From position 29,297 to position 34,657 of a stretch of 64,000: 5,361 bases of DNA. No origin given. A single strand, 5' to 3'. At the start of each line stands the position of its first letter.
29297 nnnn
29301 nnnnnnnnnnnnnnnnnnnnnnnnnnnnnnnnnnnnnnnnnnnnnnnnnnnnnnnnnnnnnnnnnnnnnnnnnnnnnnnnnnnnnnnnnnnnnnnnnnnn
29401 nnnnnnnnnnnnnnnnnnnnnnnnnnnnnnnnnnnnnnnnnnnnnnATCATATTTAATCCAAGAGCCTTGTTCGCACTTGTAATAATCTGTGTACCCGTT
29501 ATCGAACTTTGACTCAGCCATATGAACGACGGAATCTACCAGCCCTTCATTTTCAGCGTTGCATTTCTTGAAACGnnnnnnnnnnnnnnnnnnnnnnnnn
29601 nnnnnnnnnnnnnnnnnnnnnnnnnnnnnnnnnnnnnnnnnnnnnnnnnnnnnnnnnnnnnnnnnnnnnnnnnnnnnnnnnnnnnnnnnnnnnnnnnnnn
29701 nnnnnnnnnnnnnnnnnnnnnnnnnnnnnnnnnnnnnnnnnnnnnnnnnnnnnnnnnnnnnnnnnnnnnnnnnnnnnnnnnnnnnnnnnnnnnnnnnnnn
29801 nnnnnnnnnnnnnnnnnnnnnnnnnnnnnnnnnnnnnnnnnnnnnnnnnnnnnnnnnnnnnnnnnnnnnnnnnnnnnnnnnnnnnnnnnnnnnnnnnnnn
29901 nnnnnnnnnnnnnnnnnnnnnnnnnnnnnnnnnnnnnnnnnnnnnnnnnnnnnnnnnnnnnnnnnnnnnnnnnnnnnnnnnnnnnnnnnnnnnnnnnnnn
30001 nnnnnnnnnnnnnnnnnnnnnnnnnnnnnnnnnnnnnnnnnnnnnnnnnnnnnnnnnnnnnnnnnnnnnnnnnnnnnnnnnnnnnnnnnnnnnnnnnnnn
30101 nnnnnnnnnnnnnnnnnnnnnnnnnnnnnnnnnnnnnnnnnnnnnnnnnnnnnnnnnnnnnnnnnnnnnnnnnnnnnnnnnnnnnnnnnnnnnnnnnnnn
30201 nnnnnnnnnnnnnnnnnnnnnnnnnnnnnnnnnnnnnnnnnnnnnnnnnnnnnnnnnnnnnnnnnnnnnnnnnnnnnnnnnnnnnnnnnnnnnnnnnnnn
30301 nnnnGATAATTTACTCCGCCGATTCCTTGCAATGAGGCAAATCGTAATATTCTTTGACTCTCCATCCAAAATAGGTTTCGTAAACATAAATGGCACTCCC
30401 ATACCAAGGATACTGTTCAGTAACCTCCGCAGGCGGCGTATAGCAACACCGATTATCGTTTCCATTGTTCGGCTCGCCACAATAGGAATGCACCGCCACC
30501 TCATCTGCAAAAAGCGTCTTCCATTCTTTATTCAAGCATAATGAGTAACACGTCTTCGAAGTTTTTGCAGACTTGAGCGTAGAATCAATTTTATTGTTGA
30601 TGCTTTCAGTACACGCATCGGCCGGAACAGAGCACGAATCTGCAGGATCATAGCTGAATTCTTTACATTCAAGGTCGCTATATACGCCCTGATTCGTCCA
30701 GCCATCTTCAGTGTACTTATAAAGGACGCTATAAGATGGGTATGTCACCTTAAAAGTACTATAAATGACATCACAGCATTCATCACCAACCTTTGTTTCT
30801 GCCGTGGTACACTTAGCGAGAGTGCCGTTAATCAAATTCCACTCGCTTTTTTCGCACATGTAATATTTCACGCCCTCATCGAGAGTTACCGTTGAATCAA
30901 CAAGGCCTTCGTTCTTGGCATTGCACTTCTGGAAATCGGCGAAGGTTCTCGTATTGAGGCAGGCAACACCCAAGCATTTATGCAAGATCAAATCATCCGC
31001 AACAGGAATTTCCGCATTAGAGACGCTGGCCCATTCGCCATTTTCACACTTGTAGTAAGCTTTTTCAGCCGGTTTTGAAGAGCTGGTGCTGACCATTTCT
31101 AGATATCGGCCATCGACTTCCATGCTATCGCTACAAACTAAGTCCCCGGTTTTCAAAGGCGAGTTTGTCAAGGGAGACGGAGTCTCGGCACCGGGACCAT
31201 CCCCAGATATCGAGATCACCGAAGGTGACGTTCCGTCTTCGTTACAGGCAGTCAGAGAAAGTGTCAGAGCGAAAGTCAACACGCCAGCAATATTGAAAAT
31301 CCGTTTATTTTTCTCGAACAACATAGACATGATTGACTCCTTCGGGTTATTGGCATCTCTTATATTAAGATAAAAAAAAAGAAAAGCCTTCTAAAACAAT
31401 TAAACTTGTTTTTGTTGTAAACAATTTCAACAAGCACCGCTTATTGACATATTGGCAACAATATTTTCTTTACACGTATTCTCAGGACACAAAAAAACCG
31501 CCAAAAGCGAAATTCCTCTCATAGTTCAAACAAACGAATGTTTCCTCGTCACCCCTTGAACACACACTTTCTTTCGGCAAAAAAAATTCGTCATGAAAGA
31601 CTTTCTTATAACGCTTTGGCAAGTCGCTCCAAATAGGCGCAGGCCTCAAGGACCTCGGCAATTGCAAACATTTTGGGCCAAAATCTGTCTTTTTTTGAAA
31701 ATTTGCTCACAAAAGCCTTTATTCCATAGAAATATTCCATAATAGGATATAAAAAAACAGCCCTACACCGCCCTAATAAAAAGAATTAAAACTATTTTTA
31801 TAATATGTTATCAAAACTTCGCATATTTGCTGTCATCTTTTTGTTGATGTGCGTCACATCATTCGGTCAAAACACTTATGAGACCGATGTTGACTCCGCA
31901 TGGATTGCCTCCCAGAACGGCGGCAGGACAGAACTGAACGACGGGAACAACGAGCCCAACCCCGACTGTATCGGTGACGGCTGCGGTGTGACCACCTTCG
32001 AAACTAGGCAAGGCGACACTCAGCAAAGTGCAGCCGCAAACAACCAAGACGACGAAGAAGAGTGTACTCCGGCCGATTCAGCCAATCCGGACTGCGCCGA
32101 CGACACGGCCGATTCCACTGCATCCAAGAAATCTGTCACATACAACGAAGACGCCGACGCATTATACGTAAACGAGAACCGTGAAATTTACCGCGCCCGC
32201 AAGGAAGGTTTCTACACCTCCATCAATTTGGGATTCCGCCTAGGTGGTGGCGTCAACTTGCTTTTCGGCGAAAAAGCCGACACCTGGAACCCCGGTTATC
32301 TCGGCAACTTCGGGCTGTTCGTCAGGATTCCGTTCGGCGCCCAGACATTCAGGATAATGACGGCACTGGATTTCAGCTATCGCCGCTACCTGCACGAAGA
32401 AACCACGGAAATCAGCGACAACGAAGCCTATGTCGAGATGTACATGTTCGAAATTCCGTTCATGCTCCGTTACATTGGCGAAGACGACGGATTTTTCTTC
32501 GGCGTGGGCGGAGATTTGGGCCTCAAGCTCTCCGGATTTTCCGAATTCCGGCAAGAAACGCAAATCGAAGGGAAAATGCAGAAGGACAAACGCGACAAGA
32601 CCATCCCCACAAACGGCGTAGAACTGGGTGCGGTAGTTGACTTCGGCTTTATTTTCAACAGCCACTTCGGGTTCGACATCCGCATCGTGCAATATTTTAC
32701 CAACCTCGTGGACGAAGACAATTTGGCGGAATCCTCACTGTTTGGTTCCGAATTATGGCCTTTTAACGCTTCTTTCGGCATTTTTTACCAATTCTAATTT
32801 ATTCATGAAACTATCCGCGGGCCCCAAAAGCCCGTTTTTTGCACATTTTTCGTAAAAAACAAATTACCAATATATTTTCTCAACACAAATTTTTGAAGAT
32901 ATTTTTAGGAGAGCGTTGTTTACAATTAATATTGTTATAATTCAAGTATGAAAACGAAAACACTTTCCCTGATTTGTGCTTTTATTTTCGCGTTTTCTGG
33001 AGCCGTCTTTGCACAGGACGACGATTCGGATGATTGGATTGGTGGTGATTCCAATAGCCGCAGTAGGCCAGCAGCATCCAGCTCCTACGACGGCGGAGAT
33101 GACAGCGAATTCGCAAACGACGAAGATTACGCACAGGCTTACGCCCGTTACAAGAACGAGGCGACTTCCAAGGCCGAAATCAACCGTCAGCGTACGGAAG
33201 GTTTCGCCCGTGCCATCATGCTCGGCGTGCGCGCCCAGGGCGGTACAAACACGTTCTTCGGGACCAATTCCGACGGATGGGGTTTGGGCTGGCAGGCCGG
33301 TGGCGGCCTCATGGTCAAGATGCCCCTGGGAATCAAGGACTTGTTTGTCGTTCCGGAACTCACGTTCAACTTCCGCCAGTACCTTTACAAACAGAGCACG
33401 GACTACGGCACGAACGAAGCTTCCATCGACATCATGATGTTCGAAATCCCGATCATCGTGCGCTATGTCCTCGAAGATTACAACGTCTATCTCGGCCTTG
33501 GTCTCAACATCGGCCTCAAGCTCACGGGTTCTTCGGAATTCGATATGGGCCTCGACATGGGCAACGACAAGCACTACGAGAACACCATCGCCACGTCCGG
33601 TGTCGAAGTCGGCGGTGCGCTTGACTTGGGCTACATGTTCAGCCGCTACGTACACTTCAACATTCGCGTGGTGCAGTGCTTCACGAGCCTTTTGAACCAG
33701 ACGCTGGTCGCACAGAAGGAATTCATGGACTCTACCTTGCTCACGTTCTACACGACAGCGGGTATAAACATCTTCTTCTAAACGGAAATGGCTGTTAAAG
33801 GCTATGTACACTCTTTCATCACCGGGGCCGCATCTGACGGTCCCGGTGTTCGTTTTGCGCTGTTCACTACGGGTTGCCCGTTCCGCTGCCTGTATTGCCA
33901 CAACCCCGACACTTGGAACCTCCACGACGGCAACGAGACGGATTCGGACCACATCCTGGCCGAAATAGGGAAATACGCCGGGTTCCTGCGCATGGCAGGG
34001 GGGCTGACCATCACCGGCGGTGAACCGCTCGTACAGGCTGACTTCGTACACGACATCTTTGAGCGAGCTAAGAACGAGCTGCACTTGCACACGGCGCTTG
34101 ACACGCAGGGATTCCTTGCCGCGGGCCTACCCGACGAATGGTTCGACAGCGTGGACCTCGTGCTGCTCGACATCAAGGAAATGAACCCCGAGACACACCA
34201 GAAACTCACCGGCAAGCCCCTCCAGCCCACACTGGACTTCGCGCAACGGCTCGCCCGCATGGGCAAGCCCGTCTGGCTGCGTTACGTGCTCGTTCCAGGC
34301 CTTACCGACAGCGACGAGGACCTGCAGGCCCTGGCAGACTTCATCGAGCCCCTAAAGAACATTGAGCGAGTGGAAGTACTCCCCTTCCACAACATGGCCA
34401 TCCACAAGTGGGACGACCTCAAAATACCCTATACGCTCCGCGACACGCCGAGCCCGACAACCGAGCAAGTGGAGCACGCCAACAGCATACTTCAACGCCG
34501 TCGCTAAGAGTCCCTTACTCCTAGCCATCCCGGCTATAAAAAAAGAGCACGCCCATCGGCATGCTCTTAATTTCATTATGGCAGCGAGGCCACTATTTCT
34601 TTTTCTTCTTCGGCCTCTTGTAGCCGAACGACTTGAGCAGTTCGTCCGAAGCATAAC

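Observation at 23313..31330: Five tandem Cys-rich lipoprotein paralogs whose DNA is a patchwork of near-identical and diverged blocks (cassette-shuffling / gene-conversion signature)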

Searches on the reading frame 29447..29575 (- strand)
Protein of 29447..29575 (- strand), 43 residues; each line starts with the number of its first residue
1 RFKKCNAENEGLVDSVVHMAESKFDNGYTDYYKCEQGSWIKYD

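Call 43: find_homologous_proteins(query=A3, max_evalue=1)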
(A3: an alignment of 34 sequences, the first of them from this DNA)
Query A3 (34 sequences): 4 candidates shared short words with the query, none scored E <= 1.
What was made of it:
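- Tried and rejected: find_homologous_proteins with the 39-column module profile returned nothing because of the word prefilter, so that search was wasted (call 43).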

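Call 51: search_protein_representatives(alignment_id=A3)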
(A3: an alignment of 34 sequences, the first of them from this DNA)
Query: 34 sequences, 39 profile positions. Proteins with E-value up to 0.001 (for the whole library): 131; up to 1e-10: 52; up to 1e-30: 6. The best 131 are listed.
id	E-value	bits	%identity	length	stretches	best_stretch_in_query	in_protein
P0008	1.4e-47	175.4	-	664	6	2-38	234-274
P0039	1.5e-44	165.6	-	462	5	1-38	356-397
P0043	7.2e-41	153.9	-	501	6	1-39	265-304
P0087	1.4e-38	146.5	-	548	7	2-38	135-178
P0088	6.8e-34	131.6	-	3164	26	5-24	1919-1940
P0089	4.1e-33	129.1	-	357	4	1-38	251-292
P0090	1.1e-29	118.1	-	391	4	3-38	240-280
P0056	1.2e-29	118.0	-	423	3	3-39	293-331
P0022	9.0e-29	115.2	-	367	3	2-37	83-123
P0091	1.3e-26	108.3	-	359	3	3-39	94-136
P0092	3.8e-25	103.6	-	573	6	1-38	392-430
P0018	5.2e-25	103.1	-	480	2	2-38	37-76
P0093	5.3e-24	99.9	-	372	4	2-39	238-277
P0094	6.9e-20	86.7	-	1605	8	5-25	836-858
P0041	7.1e-20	86.7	-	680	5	1-37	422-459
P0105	4.3e-16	74.6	-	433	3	2-37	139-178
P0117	2.2e-12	62.7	-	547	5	4-37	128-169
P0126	8.8e-11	57.6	-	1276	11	4-38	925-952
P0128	2.3e-10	56.3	-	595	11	9-38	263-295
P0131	2.7e-10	56.0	-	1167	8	4-38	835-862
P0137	1.6e-08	50.4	-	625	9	25-37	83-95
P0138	2.3e-08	49.9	-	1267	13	22-38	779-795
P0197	3.8e-04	36.4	-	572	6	5-37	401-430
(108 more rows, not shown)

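Call 53: search_protein_families(library=pfam, proteins=[P0088, P0094, P0126, P0128, P0131, P0137, P0138], max_evalue=0.01)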
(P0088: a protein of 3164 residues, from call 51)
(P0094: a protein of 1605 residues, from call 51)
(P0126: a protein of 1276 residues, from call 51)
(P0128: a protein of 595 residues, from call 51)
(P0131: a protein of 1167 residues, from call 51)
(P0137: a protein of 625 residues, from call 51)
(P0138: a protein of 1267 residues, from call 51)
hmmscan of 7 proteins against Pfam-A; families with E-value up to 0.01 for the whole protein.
P0088 (3164 aa): 15 families
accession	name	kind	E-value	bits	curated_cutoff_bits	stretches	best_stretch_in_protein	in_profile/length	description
PF13573.12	SprB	-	0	1370.4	28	31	2737-2773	1-37/37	SprB repeat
PF08940.17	DUF1918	-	5.8e-28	96.7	24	0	1100-1119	26-46/58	Domain of unknown function (DUF1918)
PF16640.11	Big_3_5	-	4.6e-19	69.2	35.5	0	928-986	12-68/88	Bacterial Ig-like domain (group 3)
PF13620.12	CarboxypepD_reg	-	1.7e-18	67.2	32.3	0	814-833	37-56/82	Carboxypeptidase regulatory-like domain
PF22408.1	PsV_CP_C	-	3e-18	66.1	27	0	2573-2595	4-26/52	PsV, capsid protein, C-terminal domain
PF18962.6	Por_Secre_tail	-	2.2e-16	60.3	27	0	967-989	44-66/75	Secretion system C-terminal sorting domain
PF09430.16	EMC7_beta-sandw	-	9.8e-12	45.6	26.6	0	2929-2956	35-62/122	ER membrane protein complex subunit 7, beta-sandwich domain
PF06832.18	BiPBP_C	-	1.4e-09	38.1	26.8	0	3050-3104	32-87/90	Penicillin-Binding Protein C-terminus Family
PF03865.19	ShlB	-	5e-07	29.9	22.7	0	2454-2539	102-186/311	Haemolysin secretion/activation protein ShlB/FhaC/HecB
PF07495.19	Y_Y_Y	-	6.4e-07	29.6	26.6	0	3066-3094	15-43/65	Y_Y_Y domain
PF17210.9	SdrD_B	-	1.2e-05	25.9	29.7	0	973-1028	52-108/112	SdrD B-like domain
PF24311.1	THSD1_D3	-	5.5e-05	23.3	27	0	1734-1765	2-33/100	THSD1 third Ig-like domain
PF23623.1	GBD_IRG7_N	-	0.0012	19.4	27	0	816-839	63-86/95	IRG7 N-terminal galactose binding domain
PF11008.14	DUF2846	-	0.0033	17.9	34.3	0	3063-3097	23-57/92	Protein of unknown function (DUF2846)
PF17962.7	bMG6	-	0.0064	17.1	23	0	79-112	75-108/112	Bacterial macroglobulin domain 6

P0094 (1605 aa): 4 families
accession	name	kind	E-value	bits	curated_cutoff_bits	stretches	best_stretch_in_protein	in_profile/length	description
PF13573.12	SprB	-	5.3e-161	522.4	28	14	904-939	2-37/37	SprB repeat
PF18962.6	Por_Secre_tail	-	1.1e-17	64.4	27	1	1530-1601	1-72/75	Secretion system C-terminal sorting domain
PF21477.3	FERM_C_FAK1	-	9.8e-09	36.1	27.7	0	1120-1174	29-87/99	FAK1/PYK2, FERM domain C-lobe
PF09940.16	DUF2172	-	2.9e-05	24.8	27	0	1077-1106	61-90/92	Domain of unknown function (DUF2172)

P0126 (1276 aa): 1 family
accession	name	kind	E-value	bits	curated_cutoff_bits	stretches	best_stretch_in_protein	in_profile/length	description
PF09603.15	Fib_succ_major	-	4e-32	112.4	33.9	2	1129-1273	1-187/187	Fibrobacter succinogenes major domain (Fib_succ_major)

P0128 (595 aa): 0 families

P0131 (1167 aa): 1 family
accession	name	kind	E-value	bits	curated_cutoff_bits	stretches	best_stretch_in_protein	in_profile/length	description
PF09603.15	Fib_succ_major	-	3e-29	103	33.9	1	962-1165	1-186/187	Fibrobacter succinogenes major domain (Fib_succ_major)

P0137 (625 aa): 1 family
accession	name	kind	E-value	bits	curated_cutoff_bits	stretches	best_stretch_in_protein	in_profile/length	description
PF15651.11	Tox-SGS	-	4.5e-21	75.5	25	0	134-171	30-68/109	Salivary glad secreted protein domain toxin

P0138 (1267 aa): 1 family
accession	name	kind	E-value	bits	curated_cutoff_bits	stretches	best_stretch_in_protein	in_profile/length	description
PF09603.15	Fib_succ_major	-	8.6e-24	85.3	33.9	1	1076-1266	1-187/187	Fibrobacter succinogenes major domain (Fib_succ_major)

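Call 55: list_cluster_members(proteins=[P0087, P0090, P0091, P0093, P0105, P0126, P0128, P0131, P0117, P0197])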
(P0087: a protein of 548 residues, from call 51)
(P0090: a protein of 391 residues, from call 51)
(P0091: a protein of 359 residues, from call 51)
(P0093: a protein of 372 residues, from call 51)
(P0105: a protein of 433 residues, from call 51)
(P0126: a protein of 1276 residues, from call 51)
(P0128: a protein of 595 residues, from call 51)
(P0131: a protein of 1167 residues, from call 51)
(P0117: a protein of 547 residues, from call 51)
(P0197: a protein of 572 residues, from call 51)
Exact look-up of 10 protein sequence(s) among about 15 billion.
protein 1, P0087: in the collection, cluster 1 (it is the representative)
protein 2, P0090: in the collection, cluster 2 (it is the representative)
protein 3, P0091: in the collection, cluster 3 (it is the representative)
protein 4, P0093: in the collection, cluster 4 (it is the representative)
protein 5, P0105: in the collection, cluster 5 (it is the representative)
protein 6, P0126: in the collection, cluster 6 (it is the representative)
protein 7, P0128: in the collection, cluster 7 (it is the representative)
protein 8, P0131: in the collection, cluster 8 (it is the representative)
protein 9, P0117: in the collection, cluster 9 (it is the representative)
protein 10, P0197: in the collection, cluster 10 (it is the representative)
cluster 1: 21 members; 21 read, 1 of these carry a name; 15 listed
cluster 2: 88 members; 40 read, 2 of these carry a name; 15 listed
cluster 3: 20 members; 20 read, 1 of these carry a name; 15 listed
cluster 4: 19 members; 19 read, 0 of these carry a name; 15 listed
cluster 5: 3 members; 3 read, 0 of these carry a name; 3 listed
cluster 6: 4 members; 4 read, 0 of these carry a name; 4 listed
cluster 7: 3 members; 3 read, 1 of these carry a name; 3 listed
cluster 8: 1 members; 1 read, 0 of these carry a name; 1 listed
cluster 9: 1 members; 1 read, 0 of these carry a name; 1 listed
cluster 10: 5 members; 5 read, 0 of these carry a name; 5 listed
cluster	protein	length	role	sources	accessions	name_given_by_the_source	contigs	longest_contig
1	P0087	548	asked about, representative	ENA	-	-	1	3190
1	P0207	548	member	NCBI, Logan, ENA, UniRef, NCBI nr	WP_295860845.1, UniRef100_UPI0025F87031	hypothetical protein [uncultured Fibrobacter sp.] | hypothetical protein n=1 Tax=uncultured Fibrobacter sp. TaxID=261512 RepID=UPI0025F87031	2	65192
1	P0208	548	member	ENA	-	-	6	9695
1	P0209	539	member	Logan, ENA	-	-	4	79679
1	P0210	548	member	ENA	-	-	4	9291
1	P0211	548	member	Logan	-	-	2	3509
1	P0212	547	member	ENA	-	-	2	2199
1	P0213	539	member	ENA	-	-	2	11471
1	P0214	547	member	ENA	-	-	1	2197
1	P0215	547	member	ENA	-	-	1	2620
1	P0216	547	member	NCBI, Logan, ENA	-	-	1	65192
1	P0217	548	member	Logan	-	-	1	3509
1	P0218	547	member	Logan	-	-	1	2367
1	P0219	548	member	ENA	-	-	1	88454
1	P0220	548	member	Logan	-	-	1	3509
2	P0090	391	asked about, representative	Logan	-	-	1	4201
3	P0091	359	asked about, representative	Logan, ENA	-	-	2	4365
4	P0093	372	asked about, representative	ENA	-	-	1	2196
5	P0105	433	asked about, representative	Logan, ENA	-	-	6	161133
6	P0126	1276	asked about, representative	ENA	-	-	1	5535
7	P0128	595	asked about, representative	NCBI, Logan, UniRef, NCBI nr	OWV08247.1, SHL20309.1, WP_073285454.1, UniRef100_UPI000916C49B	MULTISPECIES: hypothetical protein [unclassified Fibrobacter] | hypothetical protein n=1 Tax=unclassified Fibrobacter TaxID=2634177 RepID=UPI000916C49B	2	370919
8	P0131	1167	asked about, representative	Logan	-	-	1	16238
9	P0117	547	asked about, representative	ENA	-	-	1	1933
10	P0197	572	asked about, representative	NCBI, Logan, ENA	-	-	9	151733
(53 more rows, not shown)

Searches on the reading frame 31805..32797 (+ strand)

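Call 70: search_protein_families(library=pfam, proteins=[window:31805-32797:+], max_evalue=0.00001)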
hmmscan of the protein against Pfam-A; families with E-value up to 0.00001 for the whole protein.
window:31805-32797:+ (330 aa): 1 family
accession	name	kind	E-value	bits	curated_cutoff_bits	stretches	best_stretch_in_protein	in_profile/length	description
PF13568.12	OMP_b-brl_2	-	3.1e-11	44.1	27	1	139-301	8-173/175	Outer membrane protein beta-barrel domain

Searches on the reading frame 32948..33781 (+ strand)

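Call 70: search_protein_families(library=pfam, proteins=[window:32948-33781:+], max_evalue=0.00001)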
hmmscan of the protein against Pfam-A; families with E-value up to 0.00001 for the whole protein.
window:32948-33781:+ (277 aa): 1 family
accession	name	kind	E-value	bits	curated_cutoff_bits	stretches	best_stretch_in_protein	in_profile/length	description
PF13568.12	OMP_b-brl_2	-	3.6e-06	27.6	27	1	108-249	31-174/175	Outer membrane protein beta-barrel domain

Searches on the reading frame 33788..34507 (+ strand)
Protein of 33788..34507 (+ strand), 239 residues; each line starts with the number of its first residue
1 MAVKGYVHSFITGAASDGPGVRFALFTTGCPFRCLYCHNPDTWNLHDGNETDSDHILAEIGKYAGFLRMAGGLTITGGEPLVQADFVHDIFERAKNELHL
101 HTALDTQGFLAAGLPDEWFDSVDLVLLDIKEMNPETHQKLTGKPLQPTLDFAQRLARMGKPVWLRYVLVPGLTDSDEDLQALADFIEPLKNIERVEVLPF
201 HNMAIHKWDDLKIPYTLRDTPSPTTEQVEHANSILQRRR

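Call 70: search_protein_families(library=pfam, proteins=[window:33788-34507:+], max_evalue=0.00001)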
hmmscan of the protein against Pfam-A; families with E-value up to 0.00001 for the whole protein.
window:33788-34507:+ (239 aa): 2 families
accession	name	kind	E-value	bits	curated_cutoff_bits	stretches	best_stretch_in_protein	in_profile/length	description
PF04055.27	Radical_SAM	-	9.7e-25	88.1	29.5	1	26-179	3-162/166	Radical SAM superfamily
PF13353.11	Fer4_12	-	1.4e-17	64.8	22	1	17-116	2-99/137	4Fe-4S single cluster domain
